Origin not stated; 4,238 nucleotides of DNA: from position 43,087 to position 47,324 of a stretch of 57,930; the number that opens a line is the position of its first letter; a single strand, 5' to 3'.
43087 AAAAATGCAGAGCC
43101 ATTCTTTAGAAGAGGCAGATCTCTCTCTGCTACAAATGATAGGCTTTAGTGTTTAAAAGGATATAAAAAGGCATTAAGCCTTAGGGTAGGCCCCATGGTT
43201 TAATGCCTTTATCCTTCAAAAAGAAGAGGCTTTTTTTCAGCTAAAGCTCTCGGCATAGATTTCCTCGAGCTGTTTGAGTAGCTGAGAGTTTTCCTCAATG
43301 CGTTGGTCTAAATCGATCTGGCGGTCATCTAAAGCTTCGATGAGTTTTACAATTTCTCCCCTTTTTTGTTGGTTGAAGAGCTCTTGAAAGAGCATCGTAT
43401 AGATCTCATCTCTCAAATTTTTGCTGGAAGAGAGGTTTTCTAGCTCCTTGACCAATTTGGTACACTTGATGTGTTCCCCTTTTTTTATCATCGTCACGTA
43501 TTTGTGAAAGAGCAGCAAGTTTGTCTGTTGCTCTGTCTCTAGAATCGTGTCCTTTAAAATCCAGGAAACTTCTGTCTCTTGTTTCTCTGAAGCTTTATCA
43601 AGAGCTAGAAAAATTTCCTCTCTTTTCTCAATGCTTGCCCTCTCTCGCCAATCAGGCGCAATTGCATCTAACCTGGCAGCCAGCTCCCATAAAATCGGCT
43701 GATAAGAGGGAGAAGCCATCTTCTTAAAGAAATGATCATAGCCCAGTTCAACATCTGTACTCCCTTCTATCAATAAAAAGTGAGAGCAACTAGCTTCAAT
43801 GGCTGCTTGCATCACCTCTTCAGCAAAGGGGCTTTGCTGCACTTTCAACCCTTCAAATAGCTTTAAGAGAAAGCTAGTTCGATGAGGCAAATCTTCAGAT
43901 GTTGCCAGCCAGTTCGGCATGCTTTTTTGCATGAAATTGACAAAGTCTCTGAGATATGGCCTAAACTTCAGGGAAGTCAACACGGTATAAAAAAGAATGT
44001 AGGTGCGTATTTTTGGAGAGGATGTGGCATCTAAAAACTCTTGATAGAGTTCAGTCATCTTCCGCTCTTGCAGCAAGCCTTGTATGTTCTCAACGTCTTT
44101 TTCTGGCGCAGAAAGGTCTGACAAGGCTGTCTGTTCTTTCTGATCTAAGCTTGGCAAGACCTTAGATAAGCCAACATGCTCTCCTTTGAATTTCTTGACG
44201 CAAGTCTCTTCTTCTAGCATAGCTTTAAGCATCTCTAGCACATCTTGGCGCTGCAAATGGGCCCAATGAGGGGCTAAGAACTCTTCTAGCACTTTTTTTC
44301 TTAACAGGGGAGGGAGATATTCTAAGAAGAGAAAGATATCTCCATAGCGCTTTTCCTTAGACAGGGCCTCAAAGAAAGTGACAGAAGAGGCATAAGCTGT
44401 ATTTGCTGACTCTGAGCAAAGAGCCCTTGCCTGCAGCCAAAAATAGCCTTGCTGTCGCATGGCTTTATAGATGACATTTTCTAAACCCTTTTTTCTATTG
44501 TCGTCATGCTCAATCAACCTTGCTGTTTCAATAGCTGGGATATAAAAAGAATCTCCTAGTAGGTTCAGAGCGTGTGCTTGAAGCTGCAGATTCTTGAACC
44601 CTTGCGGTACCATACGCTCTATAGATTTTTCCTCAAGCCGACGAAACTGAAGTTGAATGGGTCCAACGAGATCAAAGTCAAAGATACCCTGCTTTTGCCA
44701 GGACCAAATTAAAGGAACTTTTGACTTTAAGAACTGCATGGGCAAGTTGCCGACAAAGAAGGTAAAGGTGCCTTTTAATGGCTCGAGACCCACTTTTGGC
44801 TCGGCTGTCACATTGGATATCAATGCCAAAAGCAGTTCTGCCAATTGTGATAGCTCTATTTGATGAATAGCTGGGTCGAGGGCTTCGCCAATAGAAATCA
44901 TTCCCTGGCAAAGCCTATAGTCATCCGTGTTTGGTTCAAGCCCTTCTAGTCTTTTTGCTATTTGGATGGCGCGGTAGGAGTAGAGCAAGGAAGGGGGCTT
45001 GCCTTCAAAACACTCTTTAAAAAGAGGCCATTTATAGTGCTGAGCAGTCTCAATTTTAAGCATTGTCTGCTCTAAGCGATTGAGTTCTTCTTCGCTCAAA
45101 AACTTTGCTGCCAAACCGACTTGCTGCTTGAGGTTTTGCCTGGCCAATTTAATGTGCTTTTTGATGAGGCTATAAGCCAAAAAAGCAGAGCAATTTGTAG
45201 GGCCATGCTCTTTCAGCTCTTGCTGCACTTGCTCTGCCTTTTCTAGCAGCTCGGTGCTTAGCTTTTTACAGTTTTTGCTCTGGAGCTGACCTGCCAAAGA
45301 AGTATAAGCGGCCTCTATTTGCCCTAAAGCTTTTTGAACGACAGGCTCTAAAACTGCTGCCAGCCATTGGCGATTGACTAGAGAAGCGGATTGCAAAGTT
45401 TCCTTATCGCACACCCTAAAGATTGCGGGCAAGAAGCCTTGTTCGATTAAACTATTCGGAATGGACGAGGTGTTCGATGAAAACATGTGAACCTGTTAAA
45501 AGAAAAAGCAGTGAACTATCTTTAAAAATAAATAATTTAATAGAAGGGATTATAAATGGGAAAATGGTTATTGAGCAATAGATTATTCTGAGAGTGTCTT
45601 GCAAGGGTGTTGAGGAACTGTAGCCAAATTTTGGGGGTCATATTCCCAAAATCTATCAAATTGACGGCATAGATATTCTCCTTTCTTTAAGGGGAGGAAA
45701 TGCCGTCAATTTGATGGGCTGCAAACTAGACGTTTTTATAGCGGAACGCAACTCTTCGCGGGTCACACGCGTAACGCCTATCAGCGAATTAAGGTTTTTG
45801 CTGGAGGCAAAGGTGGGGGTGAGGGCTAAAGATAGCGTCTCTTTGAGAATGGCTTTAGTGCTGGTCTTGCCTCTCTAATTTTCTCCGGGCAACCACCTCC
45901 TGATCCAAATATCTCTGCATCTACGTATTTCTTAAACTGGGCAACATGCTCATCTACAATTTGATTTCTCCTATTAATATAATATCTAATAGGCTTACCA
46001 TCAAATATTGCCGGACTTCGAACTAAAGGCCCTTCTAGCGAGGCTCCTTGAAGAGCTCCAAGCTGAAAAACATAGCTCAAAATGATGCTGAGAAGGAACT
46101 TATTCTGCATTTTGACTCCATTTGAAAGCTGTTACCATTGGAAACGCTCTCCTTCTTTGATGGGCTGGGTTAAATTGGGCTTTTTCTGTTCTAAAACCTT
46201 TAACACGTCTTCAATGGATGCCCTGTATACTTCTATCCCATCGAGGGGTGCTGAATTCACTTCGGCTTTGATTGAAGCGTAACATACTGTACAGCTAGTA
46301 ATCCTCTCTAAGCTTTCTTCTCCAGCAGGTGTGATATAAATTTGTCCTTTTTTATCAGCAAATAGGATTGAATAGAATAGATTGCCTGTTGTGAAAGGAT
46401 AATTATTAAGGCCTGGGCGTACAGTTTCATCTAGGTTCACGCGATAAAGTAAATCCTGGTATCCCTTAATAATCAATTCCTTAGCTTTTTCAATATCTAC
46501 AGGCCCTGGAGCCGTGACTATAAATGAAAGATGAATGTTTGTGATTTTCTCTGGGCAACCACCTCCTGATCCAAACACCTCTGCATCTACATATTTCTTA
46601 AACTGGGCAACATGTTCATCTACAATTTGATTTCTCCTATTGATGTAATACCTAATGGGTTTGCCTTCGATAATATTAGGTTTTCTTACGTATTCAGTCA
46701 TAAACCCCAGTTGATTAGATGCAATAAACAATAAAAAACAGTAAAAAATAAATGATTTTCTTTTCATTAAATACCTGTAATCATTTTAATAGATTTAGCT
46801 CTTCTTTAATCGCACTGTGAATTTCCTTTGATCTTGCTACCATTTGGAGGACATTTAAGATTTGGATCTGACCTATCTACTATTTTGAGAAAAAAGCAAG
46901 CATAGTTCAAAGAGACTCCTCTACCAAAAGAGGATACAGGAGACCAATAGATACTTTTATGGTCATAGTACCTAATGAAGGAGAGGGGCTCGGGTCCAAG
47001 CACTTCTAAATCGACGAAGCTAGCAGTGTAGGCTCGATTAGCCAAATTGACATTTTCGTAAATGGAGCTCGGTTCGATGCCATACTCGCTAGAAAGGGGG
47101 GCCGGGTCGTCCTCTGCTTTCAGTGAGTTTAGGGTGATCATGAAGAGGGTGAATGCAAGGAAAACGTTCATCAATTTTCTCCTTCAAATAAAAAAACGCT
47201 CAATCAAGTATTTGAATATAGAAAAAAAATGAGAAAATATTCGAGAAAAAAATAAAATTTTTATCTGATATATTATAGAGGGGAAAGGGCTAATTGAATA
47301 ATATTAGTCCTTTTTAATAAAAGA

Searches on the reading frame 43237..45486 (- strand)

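Call 12: search_protein_families(library=ncbifam, proteins=[window:43237-45486:-], max_evalue=0.001)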
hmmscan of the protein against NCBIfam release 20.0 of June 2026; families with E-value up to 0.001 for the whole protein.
window:43237-45486:- (749 aa): 0 families

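Call 46: search_protein_families(library=pfam, proteins=[window:43237-45486:-], max_evalue=0.1)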
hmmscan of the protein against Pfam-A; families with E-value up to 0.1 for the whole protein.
window:43237-45486:- (749 aa): 1 family
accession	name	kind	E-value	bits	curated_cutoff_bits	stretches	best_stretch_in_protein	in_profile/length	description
PF14226.12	DIOX_N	-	0.06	14.4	27.3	0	316-379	1-61/117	non-haem dioxygenase in morphine synthesis N-terminal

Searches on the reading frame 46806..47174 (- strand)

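Call 46: search_protein_families(library=pfam, proteins=[window:46806-47174:-], max_evalue=0.1)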
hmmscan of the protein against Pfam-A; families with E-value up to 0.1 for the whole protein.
window:46806-47174:- (122 aa): 1 family
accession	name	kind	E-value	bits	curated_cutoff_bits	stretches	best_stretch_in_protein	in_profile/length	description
PF20148.4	DUF6531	-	0.00072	20.3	24.1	1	41-92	3-51/74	Domain of unknown function (DUF6531)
